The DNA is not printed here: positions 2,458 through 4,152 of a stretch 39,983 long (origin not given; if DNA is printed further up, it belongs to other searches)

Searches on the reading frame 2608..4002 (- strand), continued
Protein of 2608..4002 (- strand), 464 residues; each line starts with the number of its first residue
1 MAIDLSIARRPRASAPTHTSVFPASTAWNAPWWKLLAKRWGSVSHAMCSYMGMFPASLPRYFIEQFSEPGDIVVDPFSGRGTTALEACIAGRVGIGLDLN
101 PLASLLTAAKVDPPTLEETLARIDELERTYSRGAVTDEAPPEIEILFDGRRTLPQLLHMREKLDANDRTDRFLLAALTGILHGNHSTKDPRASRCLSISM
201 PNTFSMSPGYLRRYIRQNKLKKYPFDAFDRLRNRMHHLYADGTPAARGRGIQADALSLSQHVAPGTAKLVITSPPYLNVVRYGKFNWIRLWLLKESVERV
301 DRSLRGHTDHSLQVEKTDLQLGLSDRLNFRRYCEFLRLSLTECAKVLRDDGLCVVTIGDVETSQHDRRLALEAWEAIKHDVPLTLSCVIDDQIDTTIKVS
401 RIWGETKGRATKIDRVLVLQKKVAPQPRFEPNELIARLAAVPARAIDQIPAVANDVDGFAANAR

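Call 29: find_encoding_contigs(protein=P0044, flank=8000, max_places=1)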
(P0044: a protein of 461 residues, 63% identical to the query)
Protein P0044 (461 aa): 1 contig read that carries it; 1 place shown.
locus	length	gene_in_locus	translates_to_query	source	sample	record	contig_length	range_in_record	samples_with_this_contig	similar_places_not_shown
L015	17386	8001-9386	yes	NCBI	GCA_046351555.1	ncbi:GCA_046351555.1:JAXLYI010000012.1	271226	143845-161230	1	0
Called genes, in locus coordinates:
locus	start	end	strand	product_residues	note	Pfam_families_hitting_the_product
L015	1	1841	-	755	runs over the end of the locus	PF22527:DEXQc_Suv3, PF00271:Helicase_C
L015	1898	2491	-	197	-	-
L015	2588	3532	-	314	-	PF27226:AF_1845 (weak)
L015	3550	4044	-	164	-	-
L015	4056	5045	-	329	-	PF07811:TadE (weak)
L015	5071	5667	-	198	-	PF01478:Peptidase_A24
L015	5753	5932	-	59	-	-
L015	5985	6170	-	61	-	-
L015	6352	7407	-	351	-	-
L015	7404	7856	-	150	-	-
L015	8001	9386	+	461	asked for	PF01555:N6_N4_Mtase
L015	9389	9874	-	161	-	-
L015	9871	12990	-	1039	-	PF07705:CARDB (faint), PF00595:PDZ, PF13180:PDZ_2 (weak), PF17820:PDZ_6, PF03572:Peptidase_S41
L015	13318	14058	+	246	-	-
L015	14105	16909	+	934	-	PF13802:Gal_mutarotas_2, PF01055:Glyco_hydro_31_2nd, PF21365:Glyco_hydro_31_3rd, PF17137:DUF5110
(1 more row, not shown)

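Call 30: find_encoding_contigs(protein=P0028, flank=8000, max_places=1)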
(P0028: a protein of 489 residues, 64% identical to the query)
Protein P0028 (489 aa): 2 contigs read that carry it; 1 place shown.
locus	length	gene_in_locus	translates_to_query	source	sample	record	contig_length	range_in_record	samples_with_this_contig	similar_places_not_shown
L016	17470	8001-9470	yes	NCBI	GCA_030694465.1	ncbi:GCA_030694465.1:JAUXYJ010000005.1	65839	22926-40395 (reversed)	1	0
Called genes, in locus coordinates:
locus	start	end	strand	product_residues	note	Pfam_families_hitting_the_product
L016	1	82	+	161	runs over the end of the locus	-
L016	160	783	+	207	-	-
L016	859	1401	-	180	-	-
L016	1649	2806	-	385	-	PF01052:FliMN_C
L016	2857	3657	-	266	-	PF02120:Flg_hook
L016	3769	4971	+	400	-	PF00069:Pkinase, PF03109:ABC1 (faint), PF07714:PK_Tyr_Ser-Thr, PF01636:APH (faint)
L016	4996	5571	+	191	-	PF00117:GATase, PF07722:Peptidase_C26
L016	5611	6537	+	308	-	-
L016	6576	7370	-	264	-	-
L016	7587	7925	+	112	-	PF07238:PilZ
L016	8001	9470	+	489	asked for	PF01555:N6_N4_Mtase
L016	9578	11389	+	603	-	PF00920:ILVD_EDD_N, PF24877:ILV_EDD_C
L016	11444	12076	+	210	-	PF01081:Aldolase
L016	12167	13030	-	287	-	PF01063:Aminotran_4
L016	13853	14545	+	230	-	PF07650:KH_2, PF00189:Ribosomal_S3_C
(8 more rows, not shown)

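Call 38: find_encoding_contigs(protein=P0126, flank=6000, max_places=2)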
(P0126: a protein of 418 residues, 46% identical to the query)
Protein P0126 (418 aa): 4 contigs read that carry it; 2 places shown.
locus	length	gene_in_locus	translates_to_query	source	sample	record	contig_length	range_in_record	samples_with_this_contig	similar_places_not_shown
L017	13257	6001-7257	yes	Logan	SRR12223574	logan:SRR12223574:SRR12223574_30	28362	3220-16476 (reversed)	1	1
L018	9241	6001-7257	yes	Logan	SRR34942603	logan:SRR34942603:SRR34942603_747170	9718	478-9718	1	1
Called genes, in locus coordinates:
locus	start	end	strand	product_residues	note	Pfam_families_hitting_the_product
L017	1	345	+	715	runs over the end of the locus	PF27165:TnsB_N, PF27135:HTH_TnsB, PF09299:Mu-transpos_C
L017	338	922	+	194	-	PF13401:AAA_22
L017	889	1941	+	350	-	PF13401:AAA_22 (weak), PF05621:TniB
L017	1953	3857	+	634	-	PF06527:TniQ, PF15978:TnsD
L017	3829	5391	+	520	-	PF18623:TnsE_C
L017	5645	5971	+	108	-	PF12728:HTH_17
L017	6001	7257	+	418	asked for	PF01555:N6_N4_Mtase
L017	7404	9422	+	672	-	PF01935:DUF87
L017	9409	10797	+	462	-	-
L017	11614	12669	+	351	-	-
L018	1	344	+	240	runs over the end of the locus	PF09299:Mu-transpos_C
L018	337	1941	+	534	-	PF05621:TniB, PF13401:AAA_22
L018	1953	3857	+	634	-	PF06527:TniQ, PF15978:TnsD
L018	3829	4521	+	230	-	-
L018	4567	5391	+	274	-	PF18623:TnsE_C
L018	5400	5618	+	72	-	-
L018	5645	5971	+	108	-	PF12728:HTH_17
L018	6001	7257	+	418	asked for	PF01555:N6_N4_Mtase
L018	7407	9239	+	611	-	?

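Call 89: search_dna_similar(query=window:2608-4002:-, collection=plasmids, mode=protein, max_evalue=1e-20, max_rows=12)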
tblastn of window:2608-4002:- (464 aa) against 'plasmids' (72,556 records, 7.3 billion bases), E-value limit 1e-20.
Records with a match: 5; places in all: 5; records where one place covers at least 80% of the query: 4.
Best place of each record, by identity: <60% 5.
By first word of the organism name: Acetobacter 2; Deferribacter 1; Halorarius 1; Mesorhizobium 1.
By predicted mobility (MOB-suite, as given by PLSDB): non-mobilizable 3; mobilizable 1; conjugative 1.
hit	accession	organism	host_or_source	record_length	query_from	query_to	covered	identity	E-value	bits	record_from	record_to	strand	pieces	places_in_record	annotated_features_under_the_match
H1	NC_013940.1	Deferribacter desulfuricans SSM1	-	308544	33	422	84%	39.7%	3e-86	295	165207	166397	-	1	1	DNA methyltransferase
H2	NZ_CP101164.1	Halorarius halobius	cell culture,salt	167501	33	431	86%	30.7%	4e-37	152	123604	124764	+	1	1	DNA methyltransferase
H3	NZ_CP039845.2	Acetobacter pasteurianus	whole organism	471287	37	421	83%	26.3%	4e-27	122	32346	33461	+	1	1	DNA methyltransferase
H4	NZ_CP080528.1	Mesorhizobium sp. AR07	Oxytropis sp.,Cell culture,root nodule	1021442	45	308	57%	38.3%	4e-42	167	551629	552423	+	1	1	record has no annotation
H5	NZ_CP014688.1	Acetobacter persici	water kefir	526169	49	425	81%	25.8%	9e-24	112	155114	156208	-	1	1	DNA methyltransferase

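Call 90: search_dna_similar(query=window:2608-4002:-, collection=phages, mode=protein, max_evalue=1e-20, max_rows=8)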
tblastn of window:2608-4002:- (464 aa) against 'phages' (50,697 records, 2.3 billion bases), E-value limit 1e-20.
Records with a match: 2; places in all: 2; records where one place covers at least 80% of the query: 2.
Best place of each record, by identity: <60% 2.
By first word of the organism name: Mycoplasma 2.
By host as written in the record: Mycoplasma anserisalpingitidis MYCAV94 1; Mycoplasma anserisalpingitidis 1.
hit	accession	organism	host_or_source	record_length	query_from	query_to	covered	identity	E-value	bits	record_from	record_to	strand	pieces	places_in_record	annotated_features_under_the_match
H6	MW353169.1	Mycoplasma phage sp.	Mycoplasma anserisalpingitidis MYCAV94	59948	45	421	81%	33.5%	1e-47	182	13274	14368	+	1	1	hypothetical protein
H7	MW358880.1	Mycoplasma phage MGyu-2021a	Mycoplasma anserisalpingitidis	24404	45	421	81%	33.1%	8e-42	165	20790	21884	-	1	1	hypothetical protein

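Call 91: get_annotated_region(hit=H1, flank=5000)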
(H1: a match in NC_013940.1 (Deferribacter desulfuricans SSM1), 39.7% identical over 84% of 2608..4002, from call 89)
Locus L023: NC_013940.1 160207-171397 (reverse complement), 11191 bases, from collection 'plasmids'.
description: Deferribacter desulfuricans SSM1 megaplasmid pDF308, complete sequence
organism: Deferribacter desulfuricans SSM1 (NCBI taxid 639282)
taxonomy: Bacteria; Deferribacterota; Deferribacteres; Deferribacterales; Deferribacteraceae; Deferribacter; Deferribacter desulfuricans; Deferribacter desulfuricans SSM1
host: -; source: -; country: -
typing (MOB-suite, as given by PLSDB): non-mobilizable; replicon rep_cluster_145; mating-pair formation MPF_I
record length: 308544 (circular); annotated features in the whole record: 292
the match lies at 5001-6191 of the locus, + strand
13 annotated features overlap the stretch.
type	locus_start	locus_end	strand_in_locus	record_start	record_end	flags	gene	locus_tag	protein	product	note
CDS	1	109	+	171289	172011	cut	-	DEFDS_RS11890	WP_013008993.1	hypothetical protein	-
CDS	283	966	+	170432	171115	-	-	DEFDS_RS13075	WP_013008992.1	hypothetical protein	-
CDS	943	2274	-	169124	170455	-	-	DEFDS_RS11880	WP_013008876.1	RNA-guided endonuclease TnpB family protein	-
CDS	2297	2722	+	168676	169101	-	tnpA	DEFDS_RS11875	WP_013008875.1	IS200/IS605 family transposase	-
CDS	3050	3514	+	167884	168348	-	-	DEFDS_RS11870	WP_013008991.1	chemotaxis protein CheX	-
CDS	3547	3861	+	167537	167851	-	-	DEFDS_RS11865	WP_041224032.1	hypothetical protein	-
CDS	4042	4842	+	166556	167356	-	-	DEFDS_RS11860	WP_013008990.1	hypothetical protein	-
CDS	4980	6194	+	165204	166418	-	-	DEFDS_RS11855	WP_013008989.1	DNA methyltransferase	GO:0006306 - DNA methylation [Evidence IEA]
CDS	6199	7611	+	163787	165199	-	-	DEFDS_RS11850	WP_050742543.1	DUF87 domain-containing protein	-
CDS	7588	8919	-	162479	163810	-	-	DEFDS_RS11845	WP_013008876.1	RNA-guided endonuclease TnpB family protein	-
CDS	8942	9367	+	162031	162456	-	tnpA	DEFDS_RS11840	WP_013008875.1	IS200/IS605 family transposase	-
CDS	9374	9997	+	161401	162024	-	-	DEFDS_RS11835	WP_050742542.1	ATP-binding protein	-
CDS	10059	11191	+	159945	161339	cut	-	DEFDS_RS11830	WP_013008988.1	DNA double-strand break repair nuclease NurA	-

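Call 92: get_annotated_region(hit=H2, flank=5000)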
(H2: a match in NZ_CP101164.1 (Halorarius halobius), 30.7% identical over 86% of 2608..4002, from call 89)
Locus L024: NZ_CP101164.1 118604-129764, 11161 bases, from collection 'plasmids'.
description: Halorarius halobius strain ZY10 plasmid unnamed3, complete sequence
organism: Halorarius halobius (NCBI taxid 2962671)
taxonomy: Archaea; Euryarchaeota; Halobacteria; Halobacteriales; Haloarculaceae; Halorarius; Halorarius halobius
host: -; source: cell culture,salt; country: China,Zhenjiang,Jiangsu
typing (MOB-suite, as given by PLSDB): non-mobilizable
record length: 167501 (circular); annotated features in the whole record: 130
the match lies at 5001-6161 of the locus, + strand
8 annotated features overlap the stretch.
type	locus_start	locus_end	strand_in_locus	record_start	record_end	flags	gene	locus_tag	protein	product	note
CDS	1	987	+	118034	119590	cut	-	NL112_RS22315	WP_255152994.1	hypothetical protein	-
CDS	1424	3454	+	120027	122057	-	-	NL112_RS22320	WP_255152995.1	DUF87 domain-containing protein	-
CDS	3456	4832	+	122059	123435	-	-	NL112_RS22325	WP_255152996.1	hypothetical protein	-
CDS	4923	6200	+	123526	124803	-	-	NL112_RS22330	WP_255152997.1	DNA methyltransferase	-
CDS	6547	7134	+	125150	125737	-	-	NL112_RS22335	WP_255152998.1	helix-turn-helix domain-containing protein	-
CDS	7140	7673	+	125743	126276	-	-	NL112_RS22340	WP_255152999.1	hypothetical protein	-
CDS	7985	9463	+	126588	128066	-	-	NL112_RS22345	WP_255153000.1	AAA family ATPase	-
CDS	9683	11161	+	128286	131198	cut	-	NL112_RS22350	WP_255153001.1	VWA domain-containing protein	-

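Call 93: search_protein_families(library=pfam, proteins=[L017:9409-10797:+, L024:3456-4832:+, L017:11614-12669:+, L017:7404-9422:+, L024:1424-3454:+], max_evalue=0.01)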
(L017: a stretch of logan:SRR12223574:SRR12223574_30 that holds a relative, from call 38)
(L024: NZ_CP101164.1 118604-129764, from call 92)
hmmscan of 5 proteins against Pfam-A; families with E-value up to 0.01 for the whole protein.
L017:9409-10797:+ (462 aa): 0 families

L024:3456-4832:+ (458 aa): 1 family
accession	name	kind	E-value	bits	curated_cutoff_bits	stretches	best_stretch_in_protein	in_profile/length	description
PF03119.21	DNA_ligase_ZBD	-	9.9e-05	22.6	25.8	1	180-195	13-27/27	NAD-dependent DNA ligase C4 zinc finger domain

L017:11614-12669:+ (351 aa): 0 families

L017:7404-9422:+ (672 aa): 2 families
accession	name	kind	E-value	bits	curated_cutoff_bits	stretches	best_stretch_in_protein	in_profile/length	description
PF01935.23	DUF87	-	8.8e-13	49.3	23.2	1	197-529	8-220/220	Helicase HerA, central domain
PF20266.3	Mab-21_C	-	0.001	19.6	24.1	1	527-573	55-101/102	Mab-21 protein HhH/H2TH-like domain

L024:1424-3454:+ (676 aa): 1 family
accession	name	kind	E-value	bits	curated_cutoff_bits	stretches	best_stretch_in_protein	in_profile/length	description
PF01935.23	DUF87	-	3.1e-09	37.7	23.2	1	216-307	10-84/220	Helicase HerA, central domain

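Call 94: search_protein_families(library=padloc, proteins=[L017:9409-10797:+, L024:3456-4832:+, L017:7404-9422:+, L024:1424-3454:+, L017:6001-7257:+], max_evalue=0.001)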
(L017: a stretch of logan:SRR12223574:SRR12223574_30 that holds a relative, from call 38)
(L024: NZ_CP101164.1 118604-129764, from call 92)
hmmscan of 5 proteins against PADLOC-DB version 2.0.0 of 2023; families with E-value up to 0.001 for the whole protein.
L017:9409-10797:+ (462 aa): 0 families

L024:3456-4832:+ (458 aa): 0 families

L017:7404-9422:+ (672 aa): 12 families
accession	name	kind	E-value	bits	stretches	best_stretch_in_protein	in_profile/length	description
PDLC04102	HerA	-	2.8e-19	66.9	2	499-624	461-587/654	-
PDLC04105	HerA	-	6.6e-17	59.3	2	501-618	377-497/576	-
PDLC04106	HerA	-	1.5e-14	51.5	1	544-620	510-592/667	-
PDLC02185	HerA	-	3.3e-13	47.2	1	550-622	451-527/585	-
PDLC04098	HerA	-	8.5e-12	42.4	2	501-608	482-597/686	-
PDLC04140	mad8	-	1.2e-11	42.7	1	207-603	22-247/314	mads_8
PDLC02188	HerA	-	3.1e-11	40.9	1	544-620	427-506/578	-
PDLC04100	HerA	-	3.3e-11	40.6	1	550-620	445-519/580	-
PDLC01055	HerA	-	5.9e-11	39.8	1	498-658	377-524/532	Type III coevolved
PDLC04103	HerA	-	1.5e-08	31.4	0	197-243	157-203/579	-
PDLC04097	HerA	-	1.8e-08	31.5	1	504-620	433-556/618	-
PDLC04104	HerA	-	6.5e-07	26.4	1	505-614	182-294/379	-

L024:1424-3454:+ (676 aa): 12 families
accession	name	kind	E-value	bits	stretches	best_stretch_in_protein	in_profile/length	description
PDLC04102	HerA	-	4.7e-14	49.6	2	497-612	465-579/654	-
PDLC04105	HerA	-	1.2e-13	48.5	2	497-612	379-495/576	-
PDLC02185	HerA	-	8e-13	46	1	536-616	443-525/585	-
PDLC04100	HerA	-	1.1e-12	45.4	1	529-615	429-518/580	-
PDLC04140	mad8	-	1.9e-12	45.4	1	213-614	11-261/314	mads_8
PDLC04106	HerA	-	2e-08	31.2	0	137-278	91-224/667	-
PDLC04103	HerA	-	1.1e-07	28.6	1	216-282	159-219/579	-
PDLC04097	HerA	-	5.5e-07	26.6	1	212-292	143-218/618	-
PDLC01055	HerA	-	6e-06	23.3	1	491-609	375-483/532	Type III coevolved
PDLC04104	HerA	-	7.5e-06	22.9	1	527-609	208-293/379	-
PDLC04098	HerA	-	2.8e-05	20.9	0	216-283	161-232/686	-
PDLC02188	HerA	-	8.6e-05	19.6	0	539-610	428-500/578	-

L017:6001-7257:+ (418 aa): 49 families (the best 25 are shown)
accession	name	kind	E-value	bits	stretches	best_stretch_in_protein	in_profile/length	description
PDLC03325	MTase_II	-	1.9e-42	143.5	1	20-397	57-423/426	Type II methyltransferase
PDLC03353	MTase_II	-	5.9e-21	73.2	2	32-87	184-239/260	Type II methyltransferase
PDLC03350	MTase_II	-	9.8e-19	65.9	2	22-89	227-286/312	Type II methyltransferase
PDLC03364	MTase_II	-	1.6e-18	64.9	1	29-334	33-322/380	Type II methyltransferase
PDLC03322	MTase_II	-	3.7e-17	60.3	1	25-295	33-305/446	Type II methyltransferase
PDLC03239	MTase_II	-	3.1e-16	57.1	1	32-339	66-376/442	Type II methyltransferase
PDLC03380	MTase_II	-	8.8e-16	56.1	1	20-110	20-110/393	Type II methyltransferase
PDLC03387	MTase_II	-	1.3e-14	52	1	20-100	196-277/289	Type II methyltransferase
PDLC03283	MTase_II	-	7.4e-14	49.8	2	39-99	212-272/352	Type II methyltransferase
PDLC03312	MTase_II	-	5.1e-13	45.6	1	34-126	792-892/1344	Type II methyltransferase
PDLC03362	MTase_II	-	1.5e-12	45.1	1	31-284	43-288/438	Type II methyltransferase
PDLC03224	MTase_II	-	4.6e-11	40.3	1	50-293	87-331/481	Type II methyltransferase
PDLC03351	MTase_II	-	7.8e-11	39.7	1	35-88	125-178/348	Type II methyltransferase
PDLC03259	MTase_II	-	1.4e-10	38.6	1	27-88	184-245/423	Type II methyltransferase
PDLC03371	MTase_II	-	1.7e-10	38.9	1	40-88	194-242/260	Type II methyltransferase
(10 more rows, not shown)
